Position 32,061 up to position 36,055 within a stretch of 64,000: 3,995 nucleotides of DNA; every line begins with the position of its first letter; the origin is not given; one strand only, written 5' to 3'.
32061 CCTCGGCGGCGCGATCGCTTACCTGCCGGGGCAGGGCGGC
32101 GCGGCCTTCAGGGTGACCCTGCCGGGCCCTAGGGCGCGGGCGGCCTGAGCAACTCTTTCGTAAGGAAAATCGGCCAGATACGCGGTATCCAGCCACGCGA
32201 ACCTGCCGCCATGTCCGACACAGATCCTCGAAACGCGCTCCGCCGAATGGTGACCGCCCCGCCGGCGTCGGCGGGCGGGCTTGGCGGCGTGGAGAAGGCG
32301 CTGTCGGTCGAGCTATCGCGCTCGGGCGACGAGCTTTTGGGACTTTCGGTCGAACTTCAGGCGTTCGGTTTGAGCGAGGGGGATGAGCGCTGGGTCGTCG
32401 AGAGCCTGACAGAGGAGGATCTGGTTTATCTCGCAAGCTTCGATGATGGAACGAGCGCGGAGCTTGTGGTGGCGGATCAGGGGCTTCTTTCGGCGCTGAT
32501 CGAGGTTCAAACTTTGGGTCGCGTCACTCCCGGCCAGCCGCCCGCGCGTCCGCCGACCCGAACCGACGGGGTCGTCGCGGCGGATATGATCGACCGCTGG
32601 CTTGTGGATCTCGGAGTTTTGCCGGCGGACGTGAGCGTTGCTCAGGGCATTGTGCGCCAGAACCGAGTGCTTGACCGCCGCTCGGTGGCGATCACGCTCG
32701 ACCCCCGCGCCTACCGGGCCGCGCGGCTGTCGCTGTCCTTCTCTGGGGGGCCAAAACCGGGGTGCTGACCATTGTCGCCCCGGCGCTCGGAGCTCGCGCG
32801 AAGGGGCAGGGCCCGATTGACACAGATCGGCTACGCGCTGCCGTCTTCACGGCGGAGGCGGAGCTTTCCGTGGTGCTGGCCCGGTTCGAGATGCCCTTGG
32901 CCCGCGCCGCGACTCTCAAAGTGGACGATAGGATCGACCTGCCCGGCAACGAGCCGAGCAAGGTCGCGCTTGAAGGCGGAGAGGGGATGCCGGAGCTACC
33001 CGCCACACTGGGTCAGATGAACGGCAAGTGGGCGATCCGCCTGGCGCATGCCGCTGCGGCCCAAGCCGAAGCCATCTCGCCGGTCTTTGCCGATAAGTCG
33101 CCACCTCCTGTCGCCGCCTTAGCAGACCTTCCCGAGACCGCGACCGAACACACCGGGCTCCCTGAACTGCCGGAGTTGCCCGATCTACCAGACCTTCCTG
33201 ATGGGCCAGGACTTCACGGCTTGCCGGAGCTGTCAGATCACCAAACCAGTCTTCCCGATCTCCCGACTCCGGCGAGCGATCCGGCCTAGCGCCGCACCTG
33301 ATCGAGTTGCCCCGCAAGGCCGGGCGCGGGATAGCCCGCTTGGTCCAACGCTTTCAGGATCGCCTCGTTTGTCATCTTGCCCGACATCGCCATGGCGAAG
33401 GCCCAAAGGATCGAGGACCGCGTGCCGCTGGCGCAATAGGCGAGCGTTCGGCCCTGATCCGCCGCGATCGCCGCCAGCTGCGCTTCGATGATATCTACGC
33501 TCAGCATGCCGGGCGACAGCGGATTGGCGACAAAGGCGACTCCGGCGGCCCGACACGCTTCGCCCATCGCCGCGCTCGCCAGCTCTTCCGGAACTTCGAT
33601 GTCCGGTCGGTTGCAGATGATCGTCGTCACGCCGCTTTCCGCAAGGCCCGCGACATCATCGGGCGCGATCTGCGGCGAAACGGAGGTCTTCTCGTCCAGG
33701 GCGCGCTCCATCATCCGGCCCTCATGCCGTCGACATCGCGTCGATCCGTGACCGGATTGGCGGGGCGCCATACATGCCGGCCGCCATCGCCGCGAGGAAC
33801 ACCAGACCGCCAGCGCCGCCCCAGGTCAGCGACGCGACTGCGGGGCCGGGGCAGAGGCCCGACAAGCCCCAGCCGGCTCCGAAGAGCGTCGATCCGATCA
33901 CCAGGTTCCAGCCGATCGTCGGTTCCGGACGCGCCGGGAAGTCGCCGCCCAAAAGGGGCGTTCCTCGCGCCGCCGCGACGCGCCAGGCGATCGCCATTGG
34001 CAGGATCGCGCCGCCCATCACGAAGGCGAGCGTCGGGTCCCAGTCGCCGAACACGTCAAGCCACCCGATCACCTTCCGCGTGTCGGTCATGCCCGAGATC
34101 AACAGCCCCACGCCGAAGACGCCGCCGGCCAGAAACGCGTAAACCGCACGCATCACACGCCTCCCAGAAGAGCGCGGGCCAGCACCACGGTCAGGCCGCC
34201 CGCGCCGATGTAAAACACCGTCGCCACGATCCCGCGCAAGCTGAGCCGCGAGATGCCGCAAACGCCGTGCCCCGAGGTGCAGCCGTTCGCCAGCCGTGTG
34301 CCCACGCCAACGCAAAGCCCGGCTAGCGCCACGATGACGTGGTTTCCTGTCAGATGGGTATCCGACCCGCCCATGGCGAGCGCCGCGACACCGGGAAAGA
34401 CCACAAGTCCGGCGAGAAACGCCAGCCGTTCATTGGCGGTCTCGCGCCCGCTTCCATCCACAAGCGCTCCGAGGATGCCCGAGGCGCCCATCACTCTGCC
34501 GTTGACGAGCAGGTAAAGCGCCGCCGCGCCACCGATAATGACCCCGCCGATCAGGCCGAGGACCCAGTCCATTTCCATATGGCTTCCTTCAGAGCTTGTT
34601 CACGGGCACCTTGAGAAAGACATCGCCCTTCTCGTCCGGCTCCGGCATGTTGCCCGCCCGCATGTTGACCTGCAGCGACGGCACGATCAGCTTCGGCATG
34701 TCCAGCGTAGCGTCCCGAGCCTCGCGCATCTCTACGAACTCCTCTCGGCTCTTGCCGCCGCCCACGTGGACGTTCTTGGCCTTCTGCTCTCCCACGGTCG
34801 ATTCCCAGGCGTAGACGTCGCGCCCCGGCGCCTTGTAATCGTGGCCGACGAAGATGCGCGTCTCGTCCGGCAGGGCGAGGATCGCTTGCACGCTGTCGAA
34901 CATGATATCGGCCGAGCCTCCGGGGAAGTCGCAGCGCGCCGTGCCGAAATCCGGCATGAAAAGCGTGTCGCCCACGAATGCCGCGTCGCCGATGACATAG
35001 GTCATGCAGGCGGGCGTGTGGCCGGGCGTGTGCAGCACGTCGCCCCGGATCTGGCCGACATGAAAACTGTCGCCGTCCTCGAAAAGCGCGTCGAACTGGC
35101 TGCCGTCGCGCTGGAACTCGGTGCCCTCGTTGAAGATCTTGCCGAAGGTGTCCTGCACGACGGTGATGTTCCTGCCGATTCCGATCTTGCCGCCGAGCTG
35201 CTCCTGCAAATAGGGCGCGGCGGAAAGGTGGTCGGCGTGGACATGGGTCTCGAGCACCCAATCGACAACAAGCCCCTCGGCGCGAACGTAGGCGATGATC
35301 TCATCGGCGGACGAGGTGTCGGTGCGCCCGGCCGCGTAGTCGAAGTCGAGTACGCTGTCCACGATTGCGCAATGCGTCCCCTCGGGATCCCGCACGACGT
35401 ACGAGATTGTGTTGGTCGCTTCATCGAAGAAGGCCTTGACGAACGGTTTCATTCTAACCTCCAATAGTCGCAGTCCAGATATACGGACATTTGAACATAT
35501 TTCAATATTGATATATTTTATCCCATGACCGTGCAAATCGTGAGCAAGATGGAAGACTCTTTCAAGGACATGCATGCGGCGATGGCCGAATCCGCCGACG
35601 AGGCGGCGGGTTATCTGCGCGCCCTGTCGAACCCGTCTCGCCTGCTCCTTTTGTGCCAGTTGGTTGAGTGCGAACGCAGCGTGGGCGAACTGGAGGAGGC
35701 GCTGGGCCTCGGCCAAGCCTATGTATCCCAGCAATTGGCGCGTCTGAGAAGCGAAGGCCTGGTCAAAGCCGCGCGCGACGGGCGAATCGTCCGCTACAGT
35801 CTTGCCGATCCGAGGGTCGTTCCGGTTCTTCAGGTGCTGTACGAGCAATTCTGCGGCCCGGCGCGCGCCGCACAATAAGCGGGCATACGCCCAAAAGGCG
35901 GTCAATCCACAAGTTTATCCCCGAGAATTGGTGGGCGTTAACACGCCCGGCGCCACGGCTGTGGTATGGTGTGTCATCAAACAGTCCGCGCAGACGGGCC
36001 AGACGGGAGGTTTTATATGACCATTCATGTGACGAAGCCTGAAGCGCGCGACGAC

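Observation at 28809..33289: CheY-like receiver + 2-TM protein + symporter-fused histidine kinase followed by an orphan FliM/FliN-like gene: candidate uncharacterised signalling module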

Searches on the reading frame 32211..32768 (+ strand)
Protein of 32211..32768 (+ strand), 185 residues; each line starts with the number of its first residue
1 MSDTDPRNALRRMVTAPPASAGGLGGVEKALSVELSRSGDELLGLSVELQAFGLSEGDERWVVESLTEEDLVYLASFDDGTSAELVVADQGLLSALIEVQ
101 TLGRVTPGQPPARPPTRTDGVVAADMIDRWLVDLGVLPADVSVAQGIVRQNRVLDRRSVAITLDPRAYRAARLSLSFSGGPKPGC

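Call 3: search_protein_families(library=pfam, proteins=[window:32211-32768:+], max_evalue=1)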
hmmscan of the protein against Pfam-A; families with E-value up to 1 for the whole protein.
window:32211-32768:+ (185 aa): 0 families

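Call 4: search_protein_families(library=ncbifam, proteins=[window:32211-32768:+], max_evalue=1)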
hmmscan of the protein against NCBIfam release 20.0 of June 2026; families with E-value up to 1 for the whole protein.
window:32211-32768:+ (185 aa): 0 families

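Call 7: find_homologous_proteins(query=window:32211-32768:+, max_evalue=0.001)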
Query window:32211-32768:+ (185 aa): 1 proteins with E <= 0.001 among 1826 candidates.
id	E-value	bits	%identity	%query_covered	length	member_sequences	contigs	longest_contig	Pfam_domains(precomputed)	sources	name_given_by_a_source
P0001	1.6e-103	362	100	94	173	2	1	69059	-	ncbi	-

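Call 9: find_encoding_contigs(protein=P0001, flank=10000, max_places=4)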
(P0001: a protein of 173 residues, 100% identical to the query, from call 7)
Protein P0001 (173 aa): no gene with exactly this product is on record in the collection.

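Call 23: search_protein_representatives(protein=window:32211-32768:+)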
Query: 185 residues. Proteins with E-value up to 0.001 (for the whole library): 663; up to 1e-10: 61; up to 1e-30: 2. The best 150 are listed.
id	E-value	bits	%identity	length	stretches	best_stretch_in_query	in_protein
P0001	5.0e-104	361.8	100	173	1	13-185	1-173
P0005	3.1e-31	124.8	42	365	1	5-184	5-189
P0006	1.6e-30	122.4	44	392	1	1-184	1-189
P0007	1.1e-29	119.7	41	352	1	4-185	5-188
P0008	1.5e-28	116.1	42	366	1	3-184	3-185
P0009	5.9e-28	114.1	46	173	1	10-168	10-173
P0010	1.2e-27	113.0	42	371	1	10-182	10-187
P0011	1.4e-26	109.6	42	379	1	2-184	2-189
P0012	1.4e-26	109.6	39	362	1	10-185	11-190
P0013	5.4e-26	107.7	42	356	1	7-180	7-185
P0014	1.6e-25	106.2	41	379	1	7-184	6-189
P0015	2.5e-25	105.6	39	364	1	10-180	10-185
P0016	8.5e-23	97.3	38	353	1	1-184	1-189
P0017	1.5e-22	96.5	39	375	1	1-184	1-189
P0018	1.9e-21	92.9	37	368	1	9-184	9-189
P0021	8.3e-21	90.8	39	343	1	11-180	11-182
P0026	4.9e-19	85.0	36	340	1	7-184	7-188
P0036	3.5e-16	75.7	34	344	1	9-184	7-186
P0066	1.3e-10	57.6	31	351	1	1-184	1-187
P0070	2.0e-10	57.0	32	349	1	37-184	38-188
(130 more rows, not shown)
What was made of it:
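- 32211..32768 (+): fliM 5' part: N-terminal peptide (NALRRM) plus the CheC-like middle domain. There are 663 relatives, mostly 320-420 aa, with this ORF aligned to their first ~190 residues (call 23).
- Tried and rejected: An exhaustive HMMER search was needed and found 663 relatives (call 23).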

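Call 72: list_cluster_members(proteins=[P0070, P0005, P0006, P0007, P0008, P0066, P0016, P0036, P0021, P0026])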
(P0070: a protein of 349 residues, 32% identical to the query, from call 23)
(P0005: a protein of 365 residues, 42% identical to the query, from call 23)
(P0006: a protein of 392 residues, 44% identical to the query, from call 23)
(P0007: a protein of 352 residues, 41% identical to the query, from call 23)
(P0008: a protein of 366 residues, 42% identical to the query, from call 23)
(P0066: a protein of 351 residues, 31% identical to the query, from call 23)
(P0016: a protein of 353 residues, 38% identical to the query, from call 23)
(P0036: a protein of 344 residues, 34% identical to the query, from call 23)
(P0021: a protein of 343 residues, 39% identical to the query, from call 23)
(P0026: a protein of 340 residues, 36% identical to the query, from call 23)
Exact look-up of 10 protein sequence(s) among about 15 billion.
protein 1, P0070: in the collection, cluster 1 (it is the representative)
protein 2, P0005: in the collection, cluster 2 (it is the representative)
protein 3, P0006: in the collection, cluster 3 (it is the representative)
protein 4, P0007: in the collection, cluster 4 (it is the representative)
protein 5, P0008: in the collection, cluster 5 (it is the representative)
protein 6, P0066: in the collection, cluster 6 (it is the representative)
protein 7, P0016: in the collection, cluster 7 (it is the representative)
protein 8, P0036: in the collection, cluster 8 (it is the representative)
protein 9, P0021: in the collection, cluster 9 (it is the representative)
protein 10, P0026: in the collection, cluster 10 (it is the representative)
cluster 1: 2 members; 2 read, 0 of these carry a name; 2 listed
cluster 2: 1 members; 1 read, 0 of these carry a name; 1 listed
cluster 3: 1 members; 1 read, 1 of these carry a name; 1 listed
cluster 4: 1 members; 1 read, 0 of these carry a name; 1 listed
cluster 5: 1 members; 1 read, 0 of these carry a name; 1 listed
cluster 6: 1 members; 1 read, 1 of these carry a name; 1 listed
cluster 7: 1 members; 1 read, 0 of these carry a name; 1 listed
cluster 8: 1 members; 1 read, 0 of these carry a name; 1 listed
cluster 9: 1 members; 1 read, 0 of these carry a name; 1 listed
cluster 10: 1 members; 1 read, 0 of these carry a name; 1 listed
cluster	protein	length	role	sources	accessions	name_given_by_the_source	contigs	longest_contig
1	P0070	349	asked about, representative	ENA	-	-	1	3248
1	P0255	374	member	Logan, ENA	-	-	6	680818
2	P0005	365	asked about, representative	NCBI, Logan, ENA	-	-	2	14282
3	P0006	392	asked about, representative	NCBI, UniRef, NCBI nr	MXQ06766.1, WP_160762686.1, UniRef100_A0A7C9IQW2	hypothetical protein GQ651_02790 [Alphaproteobacteria bacterium GH1-50] | Flagellar motor switch protein FliN-like C-terminal domain-containing protein n=1 ... | flagellar motor switch protein FliM [Kangsaoukella pontilimi]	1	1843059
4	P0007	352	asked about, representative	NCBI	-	-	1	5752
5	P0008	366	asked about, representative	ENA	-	-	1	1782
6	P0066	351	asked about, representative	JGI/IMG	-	flagellar motor switch protein FliM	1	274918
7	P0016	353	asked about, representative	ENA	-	-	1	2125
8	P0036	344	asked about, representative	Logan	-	-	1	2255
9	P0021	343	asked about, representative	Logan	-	-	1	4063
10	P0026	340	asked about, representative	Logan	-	-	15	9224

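Call 101: predict_structure(alignment_id=A5)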
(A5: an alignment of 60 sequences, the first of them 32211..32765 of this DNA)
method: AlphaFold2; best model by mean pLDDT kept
length: 185 residues; sequences in the alignment: 60
mean_pLDDT: 85.9   pTM: 0.80
mean pLDDT of the five models: 85.9, 85.0, 83.7, 83.1, 82.6
residues with pLDDT >= 90: 127; 70-90: 34; 50-70: 4; < 50: 20
segments of 3 or more residues with pLDDT < 50: 1-18
pLDDT, mean of each block of 10 residues (from residue 1): 44 42 76 96 96 93 96 89 91 97 94 96 95 84 80 93 93 91 91
secondary structure, 60 per line:
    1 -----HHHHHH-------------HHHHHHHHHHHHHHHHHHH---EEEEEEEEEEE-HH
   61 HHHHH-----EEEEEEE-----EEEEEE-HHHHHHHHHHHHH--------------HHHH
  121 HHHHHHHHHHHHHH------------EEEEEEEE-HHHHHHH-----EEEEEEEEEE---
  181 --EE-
elements in order: H6-11 H25-43 E47-57 H59-65 E71-77 E83-88 H90-102 H117-134 E147-154 H156-162 E168-177

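Call 104: fold_search(model_id=the predicted structure, library=pdb)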
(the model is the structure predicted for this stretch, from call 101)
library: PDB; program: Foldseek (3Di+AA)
matches with E <= 10: 134; with E <= 0.001: 22
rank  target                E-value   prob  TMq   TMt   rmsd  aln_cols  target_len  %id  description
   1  3soh_A                5.7e-06  1.00  0.63  0.62   3.5       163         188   13  Architecture of the Flagellar Rotor (released 2011-07-27)
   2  8umd_C                6.8e-06  1.00  0.64  0.43   6.3       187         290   16  Cryo-EM structure of a single subunit of a Counterclockwise-locked form of the Salmonella enterica Typhimurium flagell (released 2024-01-24)
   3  9n49_M                9.7e-06  1.00  0.68  0.45   3.4       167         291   16  C-ring - single subunit of the 34-mer CCW flagellar switch complex - FliF, FliG, FliM, and FliN from Salmonella (released 2025-03-12)
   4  4qrm_A                1.6e-05  1.00  0.58  0.59   4.5       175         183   12  crystal structure of a binary complex of FliM-FliG middle domains from T.maritima (released 2015-06-10)
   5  4fhr_A                1.9e-05  1.00  0.63  0.64   3.6       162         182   13  Crystal structure of the complex between the flagellar motor proteins FliG and FliM. (released 2012-08-22)
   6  8wiw_7                3.0e-05  1.00  0.62  0.40   4.1       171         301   16  Cryo-EM structure of the flagellar C ring in the CW state (released 2024-09-04)
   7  8umx_C                3.8e-05  1.00  0.62  0.43   4.3       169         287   14  Cryo-EM structure of a single subunit of a Clockwise-locked form of the Salmonella enterica Typhimurium flagellar C-ri (released 2024-01-24)
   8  8vid_M                8.3e-05  1.00  0.60  0.41   4.2       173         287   18  CW Flagellar Switch Complex with extra density - FliF, FliG, FliM, and FliN forming single subunit of the C-ring from  (released 2024-02-28)
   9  8wo5_B1               8.9e-05  1.00  0.65  0.44   4.0       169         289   14  Cryo-EM structure of the intact flagellar motor-hook complex in the CCW state (released 2024-09-04)
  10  4hyn_B                1.3e-04  1.00  0.53  0.51   4.8       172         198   14  X-ray crystal structure of Thermotoga maritima FliY (released 2013-04-03)
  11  8vib_M                1.3e-04  1.00  0.61  0.43   4.3       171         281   16  CW Flagellar Switch Complex - FliF, FliG, FliM, and FliN forming single subunit of the C-ring from Salmonella (released 2024-02-28)
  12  4fq0_A                1.3e-04  1.00  0.60  0.61   4.2       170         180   12  Crystal structure of FliG-FliM complex from H. pylori (released 2013-05-08)
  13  7dm9                  1.8e-04  1.00  0.64  0.69   3.5       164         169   14  Crystal structure of FliM middle domain (51-229) from Vibro alginolyticus (released 2021-07-07)
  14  2hp7                  2.0e-04  1.00  0.57  0.58   5.6       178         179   12  Structure of FliM provides insight into assembly of the switch complex in the bacterial flagella motor (released 2006-08-08)
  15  4fq0_B                2.0e-04  1.00  0.59  0.60   4.3       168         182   11  Crystal structure of FliG-FliM complex from H. pylori (released 2013-05-08)
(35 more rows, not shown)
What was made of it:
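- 32211..32768 (+): Foldseek's top hits are FliM middle domains, TM 0.6-0.69 (calls 101, 104).
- On FliM (flagellar switch protein): By fold: the window ORF4 model (pLDDT 86) matches T. maritima, Salmonella and Vibrio FliM middle domains with TM 0.6-0.69 (calls 101, 104).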

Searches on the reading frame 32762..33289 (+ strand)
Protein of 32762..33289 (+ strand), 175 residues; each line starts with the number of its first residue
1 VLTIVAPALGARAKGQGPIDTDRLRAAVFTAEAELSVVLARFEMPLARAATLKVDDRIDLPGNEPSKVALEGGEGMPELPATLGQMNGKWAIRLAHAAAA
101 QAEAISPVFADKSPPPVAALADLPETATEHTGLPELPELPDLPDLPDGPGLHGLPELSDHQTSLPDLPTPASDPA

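Call 3: search_protein_families(library=pfam, proteins=[window:32762-33289:+], max_evalue=1)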
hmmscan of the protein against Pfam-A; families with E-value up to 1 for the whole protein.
window:32762-33289:+ (175 aa): 1 family
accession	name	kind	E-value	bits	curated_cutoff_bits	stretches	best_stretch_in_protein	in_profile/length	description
PF01052.25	FliMN_C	-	2.3e-05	24.7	23.8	1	29-95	4-69/73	Type III flagellar switch regulator (C-ring) FliN C-term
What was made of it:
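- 32747..33289 (+): fliM 3' part: SpoA/FliN-type C-terminal domain plus a Pro-rich LPDLP tail (annotated ORF 32762-33289). PF01052 at 24.7 bits (call 3).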

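Call 4: search_protein_families(library=ncbifam, proteins=[window:32762-33289:+], max_evalue=1)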
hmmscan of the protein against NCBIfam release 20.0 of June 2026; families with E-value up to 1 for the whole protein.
window:32762-33289:+ (175 aa): 1 family
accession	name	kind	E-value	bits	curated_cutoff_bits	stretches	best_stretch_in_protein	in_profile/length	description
TIGR01397.1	fliM_switch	equivalog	9.2e-06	25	219.6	1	20-96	242-317/320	flagellar motor switch protein FliM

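Call 12: find_homologous_proteins(query=window:32762-33289:+, max_evalue=0.001)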
Query window:32762-33289:+ (175 aa): 1 proteins with E <= 0.001 among 2861 candidates.
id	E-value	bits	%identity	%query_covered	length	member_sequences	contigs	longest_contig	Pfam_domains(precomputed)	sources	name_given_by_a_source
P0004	9.5e-105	366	100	100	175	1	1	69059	PF01052.26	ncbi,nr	ncbi:MAG: FliM/FliN family flagellar motor switch protein [Paracoccaceae bacterium]|nr:FliM/FliN fam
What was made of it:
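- Tried and rejected: Word-indexed homologue searches with each half of fliM returned only self hits (calls 7, 12).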

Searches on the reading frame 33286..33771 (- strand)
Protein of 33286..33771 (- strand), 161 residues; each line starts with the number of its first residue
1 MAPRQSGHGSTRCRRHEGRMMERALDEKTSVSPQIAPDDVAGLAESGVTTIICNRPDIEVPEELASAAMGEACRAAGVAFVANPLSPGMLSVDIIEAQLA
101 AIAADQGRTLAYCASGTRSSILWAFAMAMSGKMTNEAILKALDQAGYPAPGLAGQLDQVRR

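Call 3: search_protein_families(library=pfam, proteins=[window:33286-33771:-], max_evalue=1)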
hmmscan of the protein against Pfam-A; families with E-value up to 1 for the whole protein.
window:33286-33771:- (161 aa): 1 family
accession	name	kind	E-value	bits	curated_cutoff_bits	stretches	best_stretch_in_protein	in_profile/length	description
PF04273.18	BLH_phosphatase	-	2.6e-29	102.2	26.1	1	23-128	3-108/110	Beta-lactamase hydrolase-like protein, phosphatase-like domain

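Call 4: search_protein_families(library=ncbifam, proteins=[window:33286-33771:-], max_evalue=1)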
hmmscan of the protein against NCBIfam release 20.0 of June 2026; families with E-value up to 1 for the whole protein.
window:33286-33771:- (161 aa): 2 families
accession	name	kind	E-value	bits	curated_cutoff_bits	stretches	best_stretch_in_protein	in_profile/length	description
TIGR01244.1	TIGR01244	subfamily_domain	1.1e-32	112.9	85.85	1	23-149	3-128/135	TIGR01244 family sulfur transferase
NF040641.1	bifunc_ST_SDO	equivalog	6.4e-18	64.8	625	1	25-147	3-125/423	bifunctional sulfur transferase/dioxygenase Blh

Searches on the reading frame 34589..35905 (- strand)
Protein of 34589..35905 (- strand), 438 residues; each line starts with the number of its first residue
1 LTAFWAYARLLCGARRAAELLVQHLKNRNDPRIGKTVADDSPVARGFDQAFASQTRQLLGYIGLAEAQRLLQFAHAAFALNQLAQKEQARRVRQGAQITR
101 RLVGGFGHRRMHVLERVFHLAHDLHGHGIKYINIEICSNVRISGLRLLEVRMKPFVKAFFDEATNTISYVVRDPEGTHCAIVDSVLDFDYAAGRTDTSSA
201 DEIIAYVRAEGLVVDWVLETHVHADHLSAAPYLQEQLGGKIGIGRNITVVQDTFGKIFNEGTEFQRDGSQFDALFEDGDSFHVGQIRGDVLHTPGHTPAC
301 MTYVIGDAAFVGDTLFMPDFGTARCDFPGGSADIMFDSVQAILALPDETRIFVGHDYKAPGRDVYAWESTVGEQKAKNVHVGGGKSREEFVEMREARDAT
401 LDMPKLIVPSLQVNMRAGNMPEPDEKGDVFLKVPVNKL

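Call 76: search_protein_families(library=pfam, proteins=[window:34589-35905:-], max_evalue=0.00001)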
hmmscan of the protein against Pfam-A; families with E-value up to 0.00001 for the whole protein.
window:34589-35905:- (438 aa): 1 family
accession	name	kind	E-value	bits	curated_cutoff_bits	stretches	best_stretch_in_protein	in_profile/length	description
PF00753.33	Lactamase_B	-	6.2e-21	75.7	22.7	1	168-355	8-196/196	Metallo-beta-lactamase superfamily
